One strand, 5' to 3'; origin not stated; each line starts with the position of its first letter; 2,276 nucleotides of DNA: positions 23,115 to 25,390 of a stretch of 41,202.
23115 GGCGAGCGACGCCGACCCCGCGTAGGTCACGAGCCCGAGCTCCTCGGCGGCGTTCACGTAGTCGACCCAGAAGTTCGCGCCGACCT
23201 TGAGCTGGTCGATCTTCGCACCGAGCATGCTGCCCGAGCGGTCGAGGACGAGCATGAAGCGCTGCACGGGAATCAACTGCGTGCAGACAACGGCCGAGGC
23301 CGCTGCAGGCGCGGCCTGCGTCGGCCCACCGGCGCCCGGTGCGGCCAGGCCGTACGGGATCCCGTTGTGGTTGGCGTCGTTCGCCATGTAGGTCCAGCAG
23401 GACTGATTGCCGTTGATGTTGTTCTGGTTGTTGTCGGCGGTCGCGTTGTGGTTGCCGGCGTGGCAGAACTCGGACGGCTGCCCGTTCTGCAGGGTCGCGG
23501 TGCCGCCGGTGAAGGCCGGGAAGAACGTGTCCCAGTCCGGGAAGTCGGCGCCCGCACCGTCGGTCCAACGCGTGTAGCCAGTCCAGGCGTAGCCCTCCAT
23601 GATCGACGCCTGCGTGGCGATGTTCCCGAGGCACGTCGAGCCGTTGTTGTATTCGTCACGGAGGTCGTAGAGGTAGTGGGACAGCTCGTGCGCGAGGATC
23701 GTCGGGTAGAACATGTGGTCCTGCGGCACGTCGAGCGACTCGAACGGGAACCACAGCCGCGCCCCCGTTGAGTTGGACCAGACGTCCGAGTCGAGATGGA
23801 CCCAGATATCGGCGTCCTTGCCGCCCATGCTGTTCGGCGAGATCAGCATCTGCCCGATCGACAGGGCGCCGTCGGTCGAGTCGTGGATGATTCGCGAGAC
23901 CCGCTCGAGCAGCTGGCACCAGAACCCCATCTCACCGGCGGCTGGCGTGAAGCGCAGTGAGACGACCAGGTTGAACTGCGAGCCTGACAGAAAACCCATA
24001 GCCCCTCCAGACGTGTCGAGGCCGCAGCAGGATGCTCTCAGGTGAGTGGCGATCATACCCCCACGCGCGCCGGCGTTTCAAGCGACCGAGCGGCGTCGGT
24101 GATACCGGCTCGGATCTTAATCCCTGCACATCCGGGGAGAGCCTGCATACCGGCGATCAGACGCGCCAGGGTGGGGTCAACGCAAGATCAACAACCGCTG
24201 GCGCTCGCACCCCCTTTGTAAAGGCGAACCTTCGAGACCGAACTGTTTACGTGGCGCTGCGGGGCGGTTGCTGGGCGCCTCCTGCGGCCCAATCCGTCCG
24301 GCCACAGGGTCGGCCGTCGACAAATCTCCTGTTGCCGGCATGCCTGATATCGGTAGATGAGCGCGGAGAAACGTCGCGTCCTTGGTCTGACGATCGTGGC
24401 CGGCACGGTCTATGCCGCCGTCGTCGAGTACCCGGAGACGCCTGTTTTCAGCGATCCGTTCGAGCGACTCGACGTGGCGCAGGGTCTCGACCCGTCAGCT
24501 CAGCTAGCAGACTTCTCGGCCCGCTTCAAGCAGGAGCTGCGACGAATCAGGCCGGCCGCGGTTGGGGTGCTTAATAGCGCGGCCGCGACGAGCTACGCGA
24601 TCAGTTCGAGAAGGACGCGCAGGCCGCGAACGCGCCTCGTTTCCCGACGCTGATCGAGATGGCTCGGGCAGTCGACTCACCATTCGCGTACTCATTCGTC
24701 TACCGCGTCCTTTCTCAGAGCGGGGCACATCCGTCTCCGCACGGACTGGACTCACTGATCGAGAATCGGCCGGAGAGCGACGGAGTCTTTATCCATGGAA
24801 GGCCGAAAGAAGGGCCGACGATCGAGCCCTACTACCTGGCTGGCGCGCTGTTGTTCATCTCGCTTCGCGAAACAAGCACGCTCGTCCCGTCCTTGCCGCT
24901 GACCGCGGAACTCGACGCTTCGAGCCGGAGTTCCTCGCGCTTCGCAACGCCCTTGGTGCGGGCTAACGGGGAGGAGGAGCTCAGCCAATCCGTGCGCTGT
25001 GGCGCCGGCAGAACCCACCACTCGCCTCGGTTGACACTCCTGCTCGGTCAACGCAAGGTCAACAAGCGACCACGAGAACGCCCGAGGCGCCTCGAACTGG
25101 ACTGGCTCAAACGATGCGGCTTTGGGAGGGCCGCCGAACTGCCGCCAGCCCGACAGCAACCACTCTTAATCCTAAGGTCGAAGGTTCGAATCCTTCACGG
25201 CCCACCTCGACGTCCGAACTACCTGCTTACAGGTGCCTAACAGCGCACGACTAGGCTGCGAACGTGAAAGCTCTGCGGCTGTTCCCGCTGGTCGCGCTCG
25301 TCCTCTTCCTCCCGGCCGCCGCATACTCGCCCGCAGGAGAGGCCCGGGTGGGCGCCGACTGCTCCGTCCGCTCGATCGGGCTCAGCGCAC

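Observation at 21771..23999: Leaderless bacterial protein with the complete CLCA architecture (zincin protease - Cys-rich - VWA - beta domains) as sole islet cargo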

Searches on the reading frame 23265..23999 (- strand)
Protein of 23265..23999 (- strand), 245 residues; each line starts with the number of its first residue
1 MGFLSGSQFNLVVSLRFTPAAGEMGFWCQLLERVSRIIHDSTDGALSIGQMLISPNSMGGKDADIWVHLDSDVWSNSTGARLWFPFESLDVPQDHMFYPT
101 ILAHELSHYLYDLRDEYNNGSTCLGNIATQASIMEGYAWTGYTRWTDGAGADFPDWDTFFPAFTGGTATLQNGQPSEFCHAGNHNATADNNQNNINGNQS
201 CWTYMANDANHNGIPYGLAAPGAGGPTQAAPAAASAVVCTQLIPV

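Call 53: search_protein_representatives(alignment_id=A3)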
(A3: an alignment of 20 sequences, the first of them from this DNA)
Query: 20 sequences, 240 profile positions. Proteins with E-value up to 0.001 (for the whole library): 2080; up to 1e-10: 498; up to 1e-30: 63. The best 150 are listed.
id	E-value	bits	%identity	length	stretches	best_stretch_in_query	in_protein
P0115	5.0e-119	412.4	-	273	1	1-240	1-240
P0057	1.0e-118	411.3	-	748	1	1-240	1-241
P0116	7.1e-103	359.5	-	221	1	1-222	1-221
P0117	1.9e-86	305.7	-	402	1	2-240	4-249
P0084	4.7e-78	278.2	-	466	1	1-240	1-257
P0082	1.8e-69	250.1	-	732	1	1-235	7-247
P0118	4.9e-66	238.9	-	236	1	2-218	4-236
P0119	1.1e-64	234.5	-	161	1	1-161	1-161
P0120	5.4e-63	228.9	-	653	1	2-240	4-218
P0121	7.0e-60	218.7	-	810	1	1-240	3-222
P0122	3.2e-58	213.3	-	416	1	1-235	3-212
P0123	3.9e-55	203.2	-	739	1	1-239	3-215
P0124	1.9e-54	201.0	-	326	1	17-177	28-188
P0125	4.2e-53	196.5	-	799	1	1-215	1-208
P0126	9.5e-53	195.4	-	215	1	2-232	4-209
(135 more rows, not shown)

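Call 55: predict_structure(alignment_id=A3)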
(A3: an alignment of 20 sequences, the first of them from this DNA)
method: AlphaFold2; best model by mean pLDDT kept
length: 240 residues; sequences in the alignment: 20
mean_pLDDT: 79.3   pTM: 0.85
mean pLDDT of the five models: 79.3, 78.7, 77.7, 74.9, 71.4
residues with pLDDT >= 90: 76; 70-90: 109; 50-70: 45; < 50: 10
segments of 3 or more residues with pLDDT < 50: 124-128, 213-215
pLDDT, mean of each block of 10 residues (from residue 1): 84 91 92 90 86 75 85 78 78 91 87 69 49 69 89 93 96 76 75 80 70 53 58 87
secondary structure, 60 per line:
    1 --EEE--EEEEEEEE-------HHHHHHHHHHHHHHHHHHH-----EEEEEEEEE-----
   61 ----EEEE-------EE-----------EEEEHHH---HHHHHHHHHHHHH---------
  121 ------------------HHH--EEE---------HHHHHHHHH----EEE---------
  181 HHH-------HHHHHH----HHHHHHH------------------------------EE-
elements in order: E3-5 E8-15 H23-41 E47-55 E65-68 E89-92 H99-111 E144-146 H156-164 E169-171 H191-196 H201-207

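Call 59: fold_search(model_id=the predicted structure, library=pdb)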
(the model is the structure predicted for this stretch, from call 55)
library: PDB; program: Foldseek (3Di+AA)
matches with E <= 10: 638; with E <= 0.001: 1
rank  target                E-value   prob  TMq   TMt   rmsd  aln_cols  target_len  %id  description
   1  2rjp_C                9.9e-04  1.00  0.41  0.35   4.6       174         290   14  Crystal structure of ADAMTS4 with inhibitor bound (released 2007-12-11)
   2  3b2z_B                2.6e-03  1.00  0.38  0.33   5.4       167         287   14  Crystal Structure of ADAMTS4 (apo form) (released 2007-12-25)
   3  3b2z_C                2.6e-03  1.00  0.38  0.33   4.8       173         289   14  Crystal Structure of ADAMTS4 (apo form) (released 2007-12-25)
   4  2rjp_D                2.9e-03  1.00  0.38  0.34   4.9       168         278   13  Crystal structure of ADAMTS4 with inhibitor bound (released 2007-12-11)
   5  3b2z_F                3.1e-03  1.00  0.40  0.34   4.4       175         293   12  Crystal Structure of ADAMTS4 (apo form) (released 2007-12-25)
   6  2j0t_A                4.0e-03  0.66  0.24  0.33   8.1       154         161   17  Crystal Structure of the Catalytic Domain of MMP-1 in Complex with the Inhibitory Domain of TIMP-1 (released 2006-10-18)
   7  3b2z_E                4.8e-03  0.99  0.38  0.33   4.5       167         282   14  Crystal Structure of ADAMTS4 (apo form) (released 2007-12-25)
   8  6saz_A                4.8e-03  0.98  0.27  0.31   5.2       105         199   12  Cleaved human fetuin-b in complex with crayfish astacin (released 2019-10-23)
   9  3vtg                  5.5e-03  0.93  0.31  0.36   6.5       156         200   15  High choriolytic enzyme 1 (HCE-1), a hatching enzyme zinc-protease from Oryzias latipes (Medaka fish) (released 2013-06-05)
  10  1qic_A                5.8e-03  0.84  0.28  0.37   6.7       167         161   12  CRYSTAL STRUCTURE OF STROMELYSIN CATALYTIC DOMAIN (released 2003-02-11)
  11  6ht9_A                5.8e-03  0.51  0.26  0.30  13.0       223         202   13  Mouse fetuin-B in complex with crayfish astacin (released 2019-03-13)
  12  3b2z_G                6.2e-03  1.00  0.41  0.35   4.3       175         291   12  Crystal Structure of ADAMTS4 (apo form) (released 2007-12-25)
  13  1ast                  7.1e-03  0.75  0.26  0.30   8.6       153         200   14  STRUCTURE OF ASTACIN AND IMPLICATIONS FOR ACTIVATION OF ASTACINS AND ZINC-LIGATION OF COLLAGENASES (released 1994-07-31)
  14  2rjp_B                7.5e-03  0.99  0.41  0.36   4.5       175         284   15  Crystal structure of ADAMTS4 with inhibitor bound (released 2007-12-11)
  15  1hv5_B                7.5e-03  0.85  0.30  0.40   6.7       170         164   14  CRYSTAL STRUCTURE OF THE STROMELYSIN-3 (MMP-11) CATALYTIC DOMAIN COMPLEXED WITH A PHOSPHINIC INHIBITOR (released 2001-03-28)
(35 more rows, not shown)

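Call 60: find_related_loci(query=A3, collection=viral_contigs, flank=8000)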
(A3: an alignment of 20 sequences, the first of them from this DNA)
Query A3 (240 aa) in viral_contigs; peptide patterns used: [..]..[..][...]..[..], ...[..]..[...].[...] (x = any residue, [..] = any of these).
371 stretches matched a pattern, but none encodes a relative of the query by tblastn (E <= 1e-3).

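Call 72: find_related_loci(query=A3, collection=metagenome_contigs, flank=7000)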
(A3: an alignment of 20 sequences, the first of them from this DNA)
Query A3 (240 aa) in metagenome_contigs; peptide patterns used: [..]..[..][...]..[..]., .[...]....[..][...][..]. (x = any residue, [..] = any of these).
307 stretches matched a pattern; 56 encode a relative of the query (tblastn E <= 1e-3); 56 distinct loci.
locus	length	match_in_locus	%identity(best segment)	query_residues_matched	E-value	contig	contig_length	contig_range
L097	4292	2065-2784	69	1-240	2e-104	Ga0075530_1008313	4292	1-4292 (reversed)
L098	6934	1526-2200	68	1-225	1e-100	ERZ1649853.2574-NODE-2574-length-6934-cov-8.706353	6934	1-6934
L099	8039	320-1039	74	1-240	5e-100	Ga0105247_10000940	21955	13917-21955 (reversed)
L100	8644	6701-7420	74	1-240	4e-100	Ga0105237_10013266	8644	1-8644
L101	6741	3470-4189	74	1-240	4e-100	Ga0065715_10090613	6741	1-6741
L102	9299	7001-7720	74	1-240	5e-100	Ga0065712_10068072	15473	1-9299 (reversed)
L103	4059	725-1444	73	1-240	2e-100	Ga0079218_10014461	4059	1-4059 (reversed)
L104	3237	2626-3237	75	1-204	3e-100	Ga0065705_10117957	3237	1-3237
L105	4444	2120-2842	61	1-240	1e-92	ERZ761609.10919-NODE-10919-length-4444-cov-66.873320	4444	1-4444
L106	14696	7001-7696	59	1-232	6e-85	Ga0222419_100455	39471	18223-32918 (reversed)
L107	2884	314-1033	64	1-240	1e-85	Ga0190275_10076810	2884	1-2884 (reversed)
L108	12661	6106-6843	56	1-240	9e-84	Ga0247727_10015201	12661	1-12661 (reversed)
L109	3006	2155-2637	75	80-240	1e-59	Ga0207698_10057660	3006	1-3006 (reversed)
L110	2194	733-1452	36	1-218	1e-36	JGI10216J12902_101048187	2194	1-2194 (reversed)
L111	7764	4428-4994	36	1-205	1e-29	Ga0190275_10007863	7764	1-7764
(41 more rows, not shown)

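Call 77: search_dna_similar(query=window:23265-23999:-, collection=plasmids, mode=protein, max_evalue=0.001, max_rows=15)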
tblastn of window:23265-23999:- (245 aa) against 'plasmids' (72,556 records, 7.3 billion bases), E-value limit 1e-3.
No match.

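Call 78: search_dna_similar(query=window:23265-23999:-, collection=phages, mode=protein, max_evalue=0.001, max_rows=15)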
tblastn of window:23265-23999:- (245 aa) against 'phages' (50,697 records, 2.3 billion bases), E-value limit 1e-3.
No match.

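Call 94: fold_search(model_id=the predicted structure, library=viral)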
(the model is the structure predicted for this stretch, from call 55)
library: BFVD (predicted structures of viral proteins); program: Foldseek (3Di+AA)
matches with E <= 10: 342; with E <= 0.001: 0
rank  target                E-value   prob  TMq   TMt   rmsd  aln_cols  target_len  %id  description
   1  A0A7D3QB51            4.5e-03  0.96  0.31  0.41   5.4       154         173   18  (no name in the UniProt tables at hand)
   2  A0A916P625            7.5e-03  0.84  0.25  0.19   6.0       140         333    9  Uncharacterized protein [Adoxophyes honmai entomopoxvirus 'L']
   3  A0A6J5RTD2            1.1e-02  0.75  0.29  0.25   9.9       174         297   17  Uncharacterized protein [uncultured Caudovirales phage]
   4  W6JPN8                1.2e-02  0.82  0.26  0.27   6.8       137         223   15  Peptidase M10 metallopeptidase domain-containing protein [Alphaentomopoxvirus acuprea]
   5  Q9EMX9                2.3e-02  0.63  0.27  0.26   6.5       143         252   15  AMV070 [Amsacta moorei entomopoxvirus]
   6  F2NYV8                3.4e-02  0.72  0.31  0.33   6.1       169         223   12  Complete DpAV4 genome [Diadromus pulchellus ascovirus 4a]
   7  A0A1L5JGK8            4.4e-02  0.60  0.29  0.13   6.9       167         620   16  MMP [Plodia interpunctella granulovirus]
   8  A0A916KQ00            5.3e-02  0.47  0.26  0.16   6.2       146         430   11  Uncharacterized protein [Mythimna separata entomopoxvirus 'L']
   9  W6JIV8                5.7e-02  0.47  0.26  0.24   6.9       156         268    9  Zinc-dependent metalloprotease [Alphaentomopoxvirus acuprea]
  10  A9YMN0                6.5e-02  0.30  0.25  0.13   8.1       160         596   19  Matrix metalloprotease [Helicoverpa armigera granulovirus]
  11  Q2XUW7                1.1e-01  0.25  0.29  0.18   7.1       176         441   12  (no name in the UniProt tables at hand)
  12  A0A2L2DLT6            1.2e-01  0.63  0.31  0.10   7.1       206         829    8  Bifunctional metalloprotease ubiquitin-ligase [Acanthamoeba polyphaga mimivirus]
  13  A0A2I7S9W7            1.4e-01  0.16  0.22  0.28   7.3       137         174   14  (no name in the UniProt tables at hand)
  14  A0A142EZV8            1.9e-01  0.15  0.21  0.26   7.9       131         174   10  (no name in the UniProt tables at hand)
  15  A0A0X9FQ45            2.0e-01  0.21  0.27  0.17   7.1       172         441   13  Mp-nase [Cnaphalocrocis medinalis granulovirus]
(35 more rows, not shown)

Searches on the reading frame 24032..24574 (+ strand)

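Call 31: search_protein_families(library=pfam, proteins=[window:24032-24574:+], max_evalue=1)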
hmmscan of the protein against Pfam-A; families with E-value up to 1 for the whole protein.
window:24032-24574:+ (180 aa): 1 family
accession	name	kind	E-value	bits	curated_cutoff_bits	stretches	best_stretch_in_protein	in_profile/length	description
PF03900.20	Porphobil_deamC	-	0.24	12.2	26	1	70-110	8-44/74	Porphobilinogen deaminase, C-terminal domain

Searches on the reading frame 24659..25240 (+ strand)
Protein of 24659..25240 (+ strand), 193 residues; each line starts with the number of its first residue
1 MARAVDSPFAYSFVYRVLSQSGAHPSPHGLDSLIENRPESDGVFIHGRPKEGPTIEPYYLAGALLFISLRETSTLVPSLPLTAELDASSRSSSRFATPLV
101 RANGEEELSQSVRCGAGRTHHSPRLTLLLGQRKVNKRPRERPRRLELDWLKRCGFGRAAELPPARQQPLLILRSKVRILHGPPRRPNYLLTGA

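Call 31: search_protein_families(library=pfam, proteins=[window:24659-25240:+], max_evalue=1)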
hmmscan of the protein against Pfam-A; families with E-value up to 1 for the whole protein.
window:24659-25240:+ (193 aa): 1 family
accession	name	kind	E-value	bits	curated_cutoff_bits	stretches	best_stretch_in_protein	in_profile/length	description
PF18928.5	DUF5677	-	0.021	15.3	27.1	1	1-37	127-162/166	Family of unknown function (DUF5677)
